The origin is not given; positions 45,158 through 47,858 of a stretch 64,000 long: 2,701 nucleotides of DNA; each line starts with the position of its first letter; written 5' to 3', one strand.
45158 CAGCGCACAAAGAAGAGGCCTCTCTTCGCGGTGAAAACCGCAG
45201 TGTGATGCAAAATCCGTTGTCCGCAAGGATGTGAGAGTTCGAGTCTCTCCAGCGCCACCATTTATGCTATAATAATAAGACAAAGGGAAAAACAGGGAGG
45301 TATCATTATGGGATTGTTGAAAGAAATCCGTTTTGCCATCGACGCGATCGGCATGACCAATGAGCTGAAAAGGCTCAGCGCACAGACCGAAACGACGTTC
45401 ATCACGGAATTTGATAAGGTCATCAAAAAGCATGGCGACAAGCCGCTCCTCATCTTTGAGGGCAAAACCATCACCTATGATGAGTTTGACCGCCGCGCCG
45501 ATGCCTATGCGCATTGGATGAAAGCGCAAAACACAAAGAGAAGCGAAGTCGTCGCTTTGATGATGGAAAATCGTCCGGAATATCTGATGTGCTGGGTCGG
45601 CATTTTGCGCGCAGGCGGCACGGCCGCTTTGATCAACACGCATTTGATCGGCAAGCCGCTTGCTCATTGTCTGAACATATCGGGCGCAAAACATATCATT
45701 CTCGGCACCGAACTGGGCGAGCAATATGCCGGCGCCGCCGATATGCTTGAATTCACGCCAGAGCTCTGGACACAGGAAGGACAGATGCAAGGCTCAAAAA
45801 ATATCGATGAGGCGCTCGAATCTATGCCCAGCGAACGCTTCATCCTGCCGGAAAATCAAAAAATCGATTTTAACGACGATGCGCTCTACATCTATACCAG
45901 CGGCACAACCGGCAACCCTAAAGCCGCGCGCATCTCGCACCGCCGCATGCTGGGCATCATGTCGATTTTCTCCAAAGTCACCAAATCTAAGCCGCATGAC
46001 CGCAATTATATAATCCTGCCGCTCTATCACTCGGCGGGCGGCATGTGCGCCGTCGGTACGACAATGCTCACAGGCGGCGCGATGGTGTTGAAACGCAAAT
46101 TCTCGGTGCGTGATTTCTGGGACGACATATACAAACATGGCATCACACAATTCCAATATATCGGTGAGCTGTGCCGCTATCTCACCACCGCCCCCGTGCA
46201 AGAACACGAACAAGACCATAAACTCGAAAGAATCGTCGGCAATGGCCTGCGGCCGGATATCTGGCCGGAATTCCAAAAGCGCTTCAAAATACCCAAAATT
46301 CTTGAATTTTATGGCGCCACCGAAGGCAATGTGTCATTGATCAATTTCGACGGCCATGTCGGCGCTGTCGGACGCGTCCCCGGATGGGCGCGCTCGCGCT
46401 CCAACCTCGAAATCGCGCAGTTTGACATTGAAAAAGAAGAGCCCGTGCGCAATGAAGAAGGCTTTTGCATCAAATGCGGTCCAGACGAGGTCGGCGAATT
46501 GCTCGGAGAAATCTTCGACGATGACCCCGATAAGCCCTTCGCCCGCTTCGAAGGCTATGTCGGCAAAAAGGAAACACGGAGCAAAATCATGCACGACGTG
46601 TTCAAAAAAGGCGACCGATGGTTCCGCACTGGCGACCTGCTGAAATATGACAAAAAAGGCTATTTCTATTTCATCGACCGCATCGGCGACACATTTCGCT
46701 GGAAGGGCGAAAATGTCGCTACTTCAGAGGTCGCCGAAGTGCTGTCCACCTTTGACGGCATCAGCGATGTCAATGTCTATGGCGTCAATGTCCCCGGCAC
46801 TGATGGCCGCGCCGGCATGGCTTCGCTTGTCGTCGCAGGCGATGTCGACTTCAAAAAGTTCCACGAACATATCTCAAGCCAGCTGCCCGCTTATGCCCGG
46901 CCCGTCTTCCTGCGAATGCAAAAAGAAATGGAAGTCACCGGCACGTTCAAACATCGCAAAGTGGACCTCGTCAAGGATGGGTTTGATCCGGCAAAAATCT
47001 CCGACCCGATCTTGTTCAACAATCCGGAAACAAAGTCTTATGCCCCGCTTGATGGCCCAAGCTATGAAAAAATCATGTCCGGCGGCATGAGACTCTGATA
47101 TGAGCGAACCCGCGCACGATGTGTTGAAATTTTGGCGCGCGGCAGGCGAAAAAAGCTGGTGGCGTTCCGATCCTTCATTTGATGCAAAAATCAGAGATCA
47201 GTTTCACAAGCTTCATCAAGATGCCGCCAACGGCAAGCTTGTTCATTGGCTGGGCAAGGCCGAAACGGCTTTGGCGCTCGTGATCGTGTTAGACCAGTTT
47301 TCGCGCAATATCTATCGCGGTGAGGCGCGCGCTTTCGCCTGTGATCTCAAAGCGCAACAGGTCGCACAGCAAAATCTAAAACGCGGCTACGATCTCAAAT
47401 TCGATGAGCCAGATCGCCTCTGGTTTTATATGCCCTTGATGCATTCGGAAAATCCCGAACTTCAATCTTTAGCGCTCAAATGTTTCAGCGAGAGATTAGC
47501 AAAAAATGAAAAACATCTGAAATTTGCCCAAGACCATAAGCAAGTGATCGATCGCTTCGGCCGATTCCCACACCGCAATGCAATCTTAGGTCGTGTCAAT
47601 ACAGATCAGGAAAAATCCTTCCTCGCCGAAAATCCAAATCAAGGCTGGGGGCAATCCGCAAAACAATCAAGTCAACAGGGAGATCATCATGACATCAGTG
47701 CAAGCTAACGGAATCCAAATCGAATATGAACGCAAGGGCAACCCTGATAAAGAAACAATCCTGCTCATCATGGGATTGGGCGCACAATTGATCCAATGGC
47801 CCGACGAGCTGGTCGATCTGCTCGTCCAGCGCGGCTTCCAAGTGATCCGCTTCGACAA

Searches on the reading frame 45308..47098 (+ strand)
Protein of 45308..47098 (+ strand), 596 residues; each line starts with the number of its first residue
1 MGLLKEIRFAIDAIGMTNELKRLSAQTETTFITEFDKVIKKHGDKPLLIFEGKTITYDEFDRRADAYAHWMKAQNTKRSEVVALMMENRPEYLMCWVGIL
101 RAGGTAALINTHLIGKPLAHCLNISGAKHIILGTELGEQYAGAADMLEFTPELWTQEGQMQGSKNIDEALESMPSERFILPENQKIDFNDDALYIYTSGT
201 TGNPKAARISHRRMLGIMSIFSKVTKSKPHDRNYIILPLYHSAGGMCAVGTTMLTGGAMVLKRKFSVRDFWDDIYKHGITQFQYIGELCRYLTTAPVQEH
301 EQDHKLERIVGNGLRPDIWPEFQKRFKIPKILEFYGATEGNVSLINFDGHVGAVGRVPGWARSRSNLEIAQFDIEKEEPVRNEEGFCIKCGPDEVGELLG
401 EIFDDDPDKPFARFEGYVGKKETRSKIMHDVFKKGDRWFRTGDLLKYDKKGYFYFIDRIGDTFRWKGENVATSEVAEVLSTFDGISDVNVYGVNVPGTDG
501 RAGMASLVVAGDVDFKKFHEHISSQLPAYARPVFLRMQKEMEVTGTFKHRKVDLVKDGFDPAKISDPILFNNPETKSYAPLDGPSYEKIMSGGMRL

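Call 6: search_protein_families(library=pfam, proteins=[window:45308-47098:+])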
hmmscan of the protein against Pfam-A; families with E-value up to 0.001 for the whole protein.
window:45308-47098:+ (596 aa): 2 families
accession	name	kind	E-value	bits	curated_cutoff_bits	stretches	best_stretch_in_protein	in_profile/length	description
PF00501.34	AMP-binding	-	4.7e-57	194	29.9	1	35-385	1-370/384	AMP-binding enzyme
PF13193.12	AMP-binding_C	-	1.2e-05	26.6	24.5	1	474-548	1-76/76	AMP-binding enzyme C-terminal domain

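Call 8: find_homologous_proteins(query=window:45308-47098:+, max_evalue=1e-30)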
Query window:45308-47098:+ (596 aa): 8000 proteins with E <= 1e-30 among 8000 candidates; the best 120 are listed.
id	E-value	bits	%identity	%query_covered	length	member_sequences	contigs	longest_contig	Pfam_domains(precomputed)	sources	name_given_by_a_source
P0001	0.0e+0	1330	95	100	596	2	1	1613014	PF00501.35,PF13193.13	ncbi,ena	-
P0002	0.0e+0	1086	74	100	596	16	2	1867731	PF00501.35,PF13193.13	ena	-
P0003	4.7e-255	866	60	100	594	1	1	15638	PF00501.35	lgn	-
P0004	4.8e-254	863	60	100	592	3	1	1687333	PF00501.35,PF13193.13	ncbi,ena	-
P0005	1.4e-250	851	59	100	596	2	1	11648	PF00501.35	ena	-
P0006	2.2e-248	844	59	100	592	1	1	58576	PF00501.35,PF13193.13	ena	-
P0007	9.0e-242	822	58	100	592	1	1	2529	PF00501.35,PF13193.13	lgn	-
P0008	2.7e-238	811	59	99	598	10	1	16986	PF00501.35,PF13193.13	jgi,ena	-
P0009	3.0e-237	807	58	100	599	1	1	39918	PF00501.35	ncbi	-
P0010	1.9e-232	791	57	100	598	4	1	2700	PF00501.35,PF13193.13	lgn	-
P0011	3.1e-232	791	57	99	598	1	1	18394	PF00501.35,PF13193.13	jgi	jgi:fatty-acyl-CoA synthase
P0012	7.5e-231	786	57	100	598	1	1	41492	PF00501.35,PF13193.13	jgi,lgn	-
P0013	9.7e-230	782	58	99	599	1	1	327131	PF00501.35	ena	-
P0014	1.1e-229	782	56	100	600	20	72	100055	PF00501.35,PF13193.13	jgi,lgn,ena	jgi:fatty-acyl-CoA synthase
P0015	3.9e-228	777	56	100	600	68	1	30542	PF00501.35,PF13193.13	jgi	-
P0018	9.3e-227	773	54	100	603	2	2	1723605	PF00501.35,PF13193.13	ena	-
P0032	8.9e-223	759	56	100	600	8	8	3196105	PF00501.35,PF13193.13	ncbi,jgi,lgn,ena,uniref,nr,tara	ncbi:long-chain-acyl-CoA synthetase [Parvibaculum sp.]|jgi:fatty-acyl-CoA synthase|uniref:long-chain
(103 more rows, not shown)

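Call 9: find_encoding_contigs(protein=P0001, flank=3000, max_places=3)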
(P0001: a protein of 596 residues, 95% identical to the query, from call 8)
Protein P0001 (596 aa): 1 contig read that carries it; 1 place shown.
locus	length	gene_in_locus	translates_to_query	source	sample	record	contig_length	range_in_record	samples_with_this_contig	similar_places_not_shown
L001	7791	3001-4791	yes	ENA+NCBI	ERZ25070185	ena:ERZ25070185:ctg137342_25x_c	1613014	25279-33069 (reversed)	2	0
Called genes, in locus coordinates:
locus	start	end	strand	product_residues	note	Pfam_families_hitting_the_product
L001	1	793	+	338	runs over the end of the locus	PF00487:FA_desaturase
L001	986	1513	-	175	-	PF03232:COQ7, PF02915:Rubrerythrin (faint)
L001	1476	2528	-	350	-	PF09335:VTT_dom, PF02600:DsbB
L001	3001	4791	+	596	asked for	PF00501:AMP-binding, PF13193:AMP-binding_C (weak)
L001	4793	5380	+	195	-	PF06041:DUF924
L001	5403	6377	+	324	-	PF12146:Hydrolase_4, PF00561:Abhydrolase_1, PF12697:Abhydrolase_6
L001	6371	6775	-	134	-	PF17314:DUF5360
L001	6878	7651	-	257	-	PF02559:CarD_TRCF_RID, PF21095:CarD_C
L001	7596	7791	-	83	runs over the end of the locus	PF00037:Fer4, PF12838:Fer4_7 (weak), PF11953:DUF3470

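Call 10: find_encoding_contigs(protein=P0002, flank=3000, max_places=4)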
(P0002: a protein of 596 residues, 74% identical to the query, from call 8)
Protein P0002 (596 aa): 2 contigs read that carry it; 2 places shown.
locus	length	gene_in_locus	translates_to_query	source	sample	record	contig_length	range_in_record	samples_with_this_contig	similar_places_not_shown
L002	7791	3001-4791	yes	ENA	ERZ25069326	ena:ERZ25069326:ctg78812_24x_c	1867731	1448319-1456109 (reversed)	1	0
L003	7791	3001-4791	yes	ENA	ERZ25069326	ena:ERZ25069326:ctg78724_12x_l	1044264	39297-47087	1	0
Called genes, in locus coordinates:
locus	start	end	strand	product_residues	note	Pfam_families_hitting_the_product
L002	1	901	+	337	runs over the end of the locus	PF00487:FA_desaturase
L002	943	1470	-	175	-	PF03232:COQ7, PF02915:Rubrerythrin (weak)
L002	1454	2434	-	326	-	PF09335:VTT_dom, PF02600:DsbB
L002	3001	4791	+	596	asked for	PF00501:AMP-binding, PF13193:AMP-binding_C (weak)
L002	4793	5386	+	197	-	PF06041:DUF924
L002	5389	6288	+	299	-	PF12146:Hydrolase_4, PF00561:Abhydrolase_1, PF12697:Abhydrolase_6, PF20408:Abhydrolase_11 (faint)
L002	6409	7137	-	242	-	PF02559:CarD_TRCF_RID, PF21095:CarD_C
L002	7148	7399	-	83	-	PF00037:Fer4, PF12838:Fer4_7 (weak), PF11953:DUF3470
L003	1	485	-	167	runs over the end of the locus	-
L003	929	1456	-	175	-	PF03232:COQ7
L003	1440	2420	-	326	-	PF09335:VTT_dom, PF02600:DsbB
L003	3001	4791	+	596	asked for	PF00501:AMP-binding, PF13193:AMP-binding_C (weak)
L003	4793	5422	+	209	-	PF06041:DUF924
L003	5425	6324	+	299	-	PF12146:Hydrolase_4, PF00561:Abhydrolase_1, PF12697:Abhydrolase_6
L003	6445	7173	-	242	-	PF02559:CarD_TRCF_RID, PF21095:CarD_C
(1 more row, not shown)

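Call 11: find_encoding_contigs(protein=P0004, flank=3000, max_places=3)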
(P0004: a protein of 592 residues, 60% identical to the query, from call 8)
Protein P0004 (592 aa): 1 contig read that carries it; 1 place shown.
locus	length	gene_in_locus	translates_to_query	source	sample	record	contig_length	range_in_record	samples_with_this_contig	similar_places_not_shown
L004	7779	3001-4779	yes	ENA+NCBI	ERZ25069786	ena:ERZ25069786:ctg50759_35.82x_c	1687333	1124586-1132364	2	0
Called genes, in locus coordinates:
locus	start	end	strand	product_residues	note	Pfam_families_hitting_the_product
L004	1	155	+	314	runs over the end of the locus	PF01012:ETF, PF00766:ETF_alpha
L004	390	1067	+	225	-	PF02230:Abhydrolase_2, PF00561:Abhydrolase_1 (faint), PF01738:DLH, PF00326:Peptidase_S9 (faint), PF20434:BD-FAE (faint)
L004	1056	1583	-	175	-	PF03232:COQ7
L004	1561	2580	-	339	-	PF09335:VTT_dom, PF02600:DsbB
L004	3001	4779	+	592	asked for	PF00501:AMP-binding, PF13193:AMP-binding_C (weak)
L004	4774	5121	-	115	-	PF00462:Glutaredoxin (weak), PF03960:ArsC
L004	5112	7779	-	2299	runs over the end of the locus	PF05860:TPS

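Call 21: find_encoding_contigs(protein=P0018, flank=3000, max_places=3)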
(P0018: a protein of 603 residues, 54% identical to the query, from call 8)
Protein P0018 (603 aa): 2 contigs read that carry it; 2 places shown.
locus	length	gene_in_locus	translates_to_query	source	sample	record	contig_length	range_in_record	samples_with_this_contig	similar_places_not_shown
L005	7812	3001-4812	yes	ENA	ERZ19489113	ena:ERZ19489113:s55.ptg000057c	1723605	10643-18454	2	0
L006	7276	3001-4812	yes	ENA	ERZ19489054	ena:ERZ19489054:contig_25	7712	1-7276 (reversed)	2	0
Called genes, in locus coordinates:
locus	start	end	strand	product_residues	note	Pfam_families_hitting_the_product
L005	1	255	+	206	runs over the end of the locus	-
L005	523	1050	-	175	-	PF03232:COQ7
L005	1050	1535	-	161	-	PF02600:DsbB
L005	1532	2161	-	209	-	PF09335:VTT_dom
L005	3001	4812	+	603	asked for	PF00501:AMP-binding, PF13193:AMP-binding_C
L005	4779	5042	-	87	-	-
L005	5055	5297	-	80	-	-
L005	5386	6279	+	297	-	PF12146:Hydrolase_4, PF00561:Abhydrolase_1, PF12697:Abhydrolase_6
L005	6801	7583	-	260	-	PF00106:adh_short, PF08659:KR (faint), PF13561:adh_short_C2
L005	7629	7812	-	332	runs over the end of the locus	PF08240:ADH_N, PF00107:ADH_zinc_N, PF13602:ADH_zinc_N_2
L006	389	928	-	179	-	PF03232:COQ7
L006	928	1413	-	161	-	PF02600:DsbB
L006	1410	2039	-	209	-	PF09335:VTT_dom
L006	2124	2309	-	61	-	-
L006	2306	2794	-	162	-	-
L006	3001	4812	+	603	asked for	PF00501:AMP-binding, PF13193:AMP-binding_C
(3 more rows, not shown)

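Call 22: find_encoding_contigs(protein=P0013, flank=3000, max_places=3)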
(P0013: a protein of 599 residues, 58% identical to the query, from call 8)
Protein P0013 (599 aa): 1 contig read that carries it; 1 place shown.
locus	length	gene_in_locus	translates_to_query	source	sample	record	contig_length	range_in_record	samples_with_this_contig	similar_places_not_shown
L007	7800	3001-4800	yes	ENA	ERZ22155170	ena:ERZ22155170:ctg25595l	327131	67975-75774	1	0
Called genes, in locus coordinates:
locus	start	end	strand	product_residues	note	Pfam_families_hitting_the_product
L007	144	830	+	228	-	PF02230:Abhydrolase_2, PF20434:BD-FAE (faint), PF00561:Abhydrolase_1 (faint), PF03959:FSH1 (faint), PF12146:Hydrolase_4 (faint), PF01738:DLH, PF00326:Peptidase_S9 (weak)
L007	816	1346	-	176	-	PF03232:COQ7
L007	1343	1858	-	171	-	PF02600:DsbB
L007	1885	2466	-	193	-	PF09335:VTT_dom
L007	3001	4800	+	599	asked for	PF00501:AMP-binding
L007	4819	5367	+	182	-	PF06041:DUF924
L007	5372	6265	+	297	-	PF12146:Hydrolase_4, PF00561:Abhydrolase_1, PF12697:Abhydrolase_6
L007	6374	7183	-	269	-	PF02559:CarD_TRCF_RID, PF21095:CarD_C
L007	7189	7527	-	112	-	PF12797:Fer4_2 (faint), PF12837:Fer4_6 (faint), PF13237:Fer4_10 (weak), PF14697:Fer4_21 (faint), PF12838:Fer4_7 (weak), PF13187:Fer4_9 (weak), PF00037:Fer4, PF11953:DUF3470, +3 more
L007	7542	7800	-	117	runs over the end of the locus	PF05099:TerB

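Call 23: find_encoding_contigs(protein=P0006, flank=3000, max_places=3)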
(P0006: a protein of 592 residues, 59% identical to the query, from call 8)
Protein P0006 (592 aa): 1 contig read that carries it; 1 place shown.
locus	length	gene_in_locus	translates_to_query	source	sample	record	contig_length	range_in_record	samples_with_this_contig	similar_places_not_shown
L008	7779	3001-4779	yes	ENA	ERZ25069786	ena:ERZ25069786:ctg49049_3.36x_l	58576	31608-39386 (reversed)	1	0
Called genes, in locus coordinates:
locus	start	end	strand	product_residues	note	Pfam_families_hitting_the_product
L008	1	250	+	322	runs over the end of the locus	PF01012:ETF, PF00766:ETF_alpha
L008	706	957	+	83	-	PF02230:Abhydrolase_2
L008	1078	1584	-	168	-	PF03232:COQ7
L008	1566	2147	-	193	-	PF02600:DsbB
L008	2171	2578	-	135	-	PF09335:VTT_dom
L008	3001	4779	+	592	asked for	PF00501:AMP-binding, PF13193:AMP-binding_C (faint)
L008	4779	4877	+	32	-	-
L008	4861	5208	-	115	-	PF03960:ArsC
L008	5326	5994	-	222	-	PF02559:CarD_TRCF_RID, PF21095:CarD_C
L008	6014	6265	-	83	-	PF00037:Fer4, PF11953:DUF3470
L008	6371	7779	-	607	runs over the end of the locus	PF03176:MMPL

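Call 27: find_encoding_contigs(protein=P0032, flank=4000, max_places=3)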
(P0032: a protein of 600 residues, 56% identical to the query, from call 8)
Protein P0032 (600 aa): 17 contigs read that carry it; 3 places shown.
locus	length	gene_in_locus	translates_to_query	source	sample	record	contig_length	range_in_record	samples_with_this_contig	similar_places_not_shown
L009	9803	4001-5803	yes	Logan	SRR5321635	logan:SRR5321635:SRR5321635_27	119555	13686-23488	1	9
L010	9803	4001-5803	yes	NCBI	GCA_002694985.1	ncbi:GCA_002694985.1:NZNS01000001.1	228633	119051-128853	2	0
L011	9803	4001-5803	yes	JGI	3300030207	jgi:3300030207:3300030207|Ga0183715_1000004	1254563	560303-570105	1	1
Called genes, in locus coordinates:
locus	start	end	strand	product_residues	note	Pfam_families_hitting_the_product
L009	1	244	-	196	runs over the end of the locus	PF02600:DsbB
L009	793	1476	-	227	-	PF00440:TetR_N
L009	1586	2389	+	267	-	PF05019:Coq4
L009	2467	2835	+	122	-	PF03960:ArsC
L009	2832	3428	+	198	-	PF13302:Acetyltransf_3, PF13523:Acetyltransf_8 (faint), PF00583:Acetyltransf_1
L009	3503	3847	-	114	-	PF01206:TusA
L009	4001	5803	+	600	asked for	PF00501:AMP-binding, PF13193:AMP-binding_C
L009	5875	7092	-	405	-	PF00296:Bac_luciferase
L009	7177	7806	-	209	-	PF00440:TetR_N, PF17932:TetR_C_24 (weak)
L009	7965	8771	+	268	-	PF00106:adh_short, PF08659:KR, PF13561:adh_short_C2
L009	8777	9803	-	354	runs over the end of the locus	PF07555:NAGidase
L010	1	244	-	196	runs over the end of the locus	PF02600:DsbB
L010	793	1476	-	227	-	PF00440:TetR_N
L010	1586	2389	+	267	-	PF05019:Coq4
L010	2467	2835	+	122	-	PF03960:ArsC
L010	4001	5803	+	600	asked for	PF00501:AMP-binding, PF13193:AMP-binding_C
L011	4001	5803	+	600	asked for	PF00501:AMP-binding, PF13193:AMP-binding_C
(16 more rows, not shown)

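Call 28: find_encoding_contigs(protein=P0009, flank=4000, max_places=2)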
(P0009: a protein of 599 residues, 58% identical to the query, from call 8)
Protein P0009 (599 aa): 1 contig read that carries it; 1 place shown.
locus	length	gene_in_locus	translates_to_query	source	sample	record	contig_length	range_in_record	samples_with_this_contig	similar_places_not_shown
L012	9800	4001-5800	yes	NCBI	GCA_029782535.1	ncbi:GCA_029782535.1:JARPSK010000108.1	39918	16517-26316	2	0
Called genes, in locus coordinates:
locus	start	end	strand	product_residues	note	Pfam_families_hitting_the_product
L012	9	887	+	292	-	PF02737:3HCDH_N, PF00725:3HCDH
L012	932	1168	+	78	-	-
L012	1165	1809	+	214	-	PF02230:Abhydrolase_2, PF00561:Abhydrolase_1 (faint), PF01738:DLH (weak), PF00326:Peptidase_S9 (weak)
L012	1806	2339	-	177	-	PF03232:COQ7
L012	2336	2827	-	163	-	PF02600:DsbB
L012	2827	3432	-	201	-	PF09335:VTT_dom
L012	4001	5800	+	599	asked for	PF00501:AMP-binding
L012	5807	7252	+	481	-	PF06041:DUF924, PF12146:Hydrolase_4, PF00561:Abhydrolase_1, PF12697:Abhydrolase_6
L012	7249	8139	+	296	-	PF00561:Abhydrolase_1, PF12146:Hydrolase_4, PF12697:Abhydrolase_6, PF20408:Abhydrolase_11 (faint)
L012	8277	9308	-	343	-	PF07382:HC2, PF02559:CarD_TRCF_RID, PF21095:CarD_C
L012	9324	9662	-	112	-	PF12797:Fer4_2 (faint), PF12837:Fer4_6 (faint), PF13237:Fer4_10 (weak), PF14697:Fer4_21 (faint), PF12838:Fer4_7 (weak), PF13187:Fer4_9 (weak), PF00037:Fer4, PF11953:DUF3470, +3 more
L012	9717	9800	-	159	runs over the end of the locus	PF05099:TerB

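Call 40: list_cluster_members(proteins=[P0001, P0004, P0009, P0002])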
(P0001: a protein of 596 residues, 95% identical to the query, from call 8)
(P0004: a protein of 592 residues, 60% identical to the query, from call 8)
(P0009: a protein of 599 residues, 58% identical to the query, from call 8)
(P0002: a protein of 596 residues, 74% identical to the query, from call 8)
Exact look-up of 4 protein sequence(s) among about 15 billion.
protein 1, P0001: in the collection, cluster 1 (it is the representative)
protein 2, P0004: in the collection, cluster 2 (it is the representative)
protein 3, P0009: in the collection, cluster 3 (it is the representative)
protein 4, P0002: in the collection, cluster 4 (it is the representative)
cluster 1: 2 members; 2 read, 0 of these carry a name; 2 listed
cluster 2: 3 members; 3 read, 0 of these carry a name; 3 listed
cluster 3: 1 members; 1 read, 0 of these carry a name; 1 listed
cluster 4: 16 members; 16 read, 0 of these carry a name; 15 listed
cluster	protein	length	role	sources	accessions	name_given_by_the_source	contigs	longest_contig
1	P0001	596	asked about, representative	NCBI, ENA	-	-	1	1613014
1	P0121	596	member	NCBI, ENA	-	-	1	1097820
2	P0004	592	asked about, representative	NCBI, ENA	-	-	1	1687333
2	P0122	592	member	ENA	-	-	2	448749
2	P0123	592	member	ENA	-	-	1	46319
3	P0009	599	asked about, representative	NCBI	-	-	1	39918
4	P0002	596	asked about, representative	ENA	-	-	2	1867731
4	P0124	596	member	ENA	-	-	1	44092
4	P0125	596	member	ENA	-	-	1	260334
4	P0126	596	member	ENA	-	-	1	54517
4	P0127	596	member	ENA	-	-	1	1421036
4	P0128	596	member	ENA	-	-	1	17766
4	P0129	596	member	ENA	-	-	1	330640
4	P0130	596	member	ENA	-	-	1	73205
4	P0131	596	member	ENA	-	-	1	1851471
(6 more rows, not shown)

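Call 59: find_encoding_contigs(protein=P0014, flank=5000, max_places=3)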
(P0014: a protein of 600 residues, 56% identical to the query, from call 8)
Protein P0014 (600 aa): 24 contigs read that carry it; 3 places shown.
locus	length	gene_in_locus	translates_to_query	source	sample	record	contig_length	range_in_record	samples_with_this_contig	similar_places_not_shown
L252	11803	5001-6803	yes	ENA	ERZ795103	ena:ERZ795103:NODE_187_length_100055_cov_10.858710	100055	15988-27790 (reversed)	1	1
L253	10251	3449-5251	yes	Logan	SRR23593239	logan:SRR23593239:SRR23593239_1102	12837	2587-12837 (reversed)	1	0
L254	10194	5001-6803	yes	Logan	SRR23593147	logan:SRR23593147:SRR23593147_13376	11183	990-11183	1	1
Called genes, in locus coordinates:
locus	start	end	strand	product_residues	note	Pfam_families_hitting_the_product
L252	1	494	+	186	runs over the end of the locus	PF01844:HNH, PF14279:HNH_5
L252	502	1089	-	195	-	PF03232:COQ7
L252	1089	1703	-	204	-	PF02600:DsbB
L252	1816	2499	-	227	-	PF00440:TetR_N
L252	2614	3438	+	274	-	PF05019:Coq4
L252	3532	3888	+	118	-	PF03960:ArsC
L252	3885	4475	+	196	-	PF13302:Acetyltransf_3, PF13523:Acetyltransf_8 (faint), PF00583:Acetyltransf_1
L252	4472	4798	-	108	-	PF01206:TusA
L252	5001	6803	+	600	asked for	PF00501:AMP-binding, PF13193:AMP-binding_C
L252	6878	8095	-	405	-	PF00296:Bac_luciferase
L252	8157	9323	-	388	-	PF00296:Bac_luciferase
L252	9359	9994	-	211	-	PF00440:TetR_N, PF16859:TetR_C_11 (weak), PF17932:TetR_C_24 (weak), PF17754:TetR_C_14 (weak)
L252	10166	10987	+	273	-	PF00106:adh_short, PF08659:KR, PF13561:adh_short_C2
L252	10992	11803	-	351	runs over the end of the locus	PF07555:NAGidase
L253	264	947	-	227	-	PF00440:TetR_N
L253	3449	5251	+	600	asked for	PF00501:AMP-binding, PF13193:AMP-binding_C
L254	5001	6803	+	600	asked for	PF00501:AMP-binding, PF13193:AMP-binding_C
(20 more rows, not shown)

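Call 60: find_encoding_contigs(protein=P0008, flank=5000, max_places=2)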
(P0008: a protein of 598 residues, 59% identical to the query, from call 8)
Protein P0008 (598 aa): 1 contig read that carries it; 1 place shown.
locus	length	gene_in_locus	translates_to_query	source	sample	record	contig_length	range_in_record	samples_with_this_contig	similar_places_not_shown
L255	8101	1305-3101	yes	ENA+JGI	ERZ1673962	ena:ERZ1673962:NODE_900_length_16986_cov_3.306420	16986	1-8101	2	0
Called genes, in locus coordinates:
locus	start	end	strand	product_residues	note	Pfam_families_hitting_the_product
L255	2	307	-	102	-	?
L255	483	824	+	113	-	PF03960:ArsC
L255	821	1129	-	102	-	PF01206:TusA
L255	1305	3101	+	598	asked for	PF00501:AMP-binding, PF13193:AMP-binding_C (weak)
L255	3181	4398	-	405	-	PF00296:Bac_luciferase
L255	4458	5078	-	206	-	PF00440:TetR_N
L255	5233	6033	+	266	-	PF00106:adh_short, PF08659:KR, PF23441:SDR (weak), PF13561:adh_short_C2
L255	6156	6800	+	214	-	-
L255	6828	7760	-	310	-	PF13417:GST_N_3, PF13409:GST_N_2, PF25907:DUF7962 (weak), PF13410:GST_C_2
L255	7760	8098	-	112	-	-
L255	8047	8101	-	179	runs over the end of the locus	PF02798:GST_N, PF13417:GST_N_3, PF13409:GST_N_2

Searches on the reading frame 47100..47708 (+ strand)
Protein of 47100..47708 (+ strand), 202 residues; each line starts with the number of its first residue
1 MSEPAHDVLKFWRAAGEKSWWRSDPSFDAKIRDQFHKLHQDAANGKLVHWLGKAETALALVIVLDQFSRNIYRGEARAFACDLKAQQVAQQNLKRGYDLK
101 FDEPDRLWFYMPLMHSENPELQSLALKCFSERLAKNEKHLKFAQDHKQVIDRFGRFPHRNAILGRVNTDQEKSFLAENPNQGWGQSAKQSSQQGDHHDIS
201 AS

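Call 6: search_protein_families(library=pfam, proteins=[window:47100-47708:+])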
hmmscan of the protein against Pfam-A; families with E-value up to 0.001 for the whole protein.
window:47100-47708:+ (202 aa): 2 families
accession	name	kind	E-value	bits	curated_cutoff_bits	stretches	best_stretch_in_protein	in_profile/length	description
PF06041.17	DUF924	-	3.1e-60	203.8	27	1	8-177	1-178/180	Bacterial protein of unknown function (DUF924)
PF05026.18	DCP2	-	2.2e-05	25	28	1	101-156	27-83/83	Dcp2, box A domain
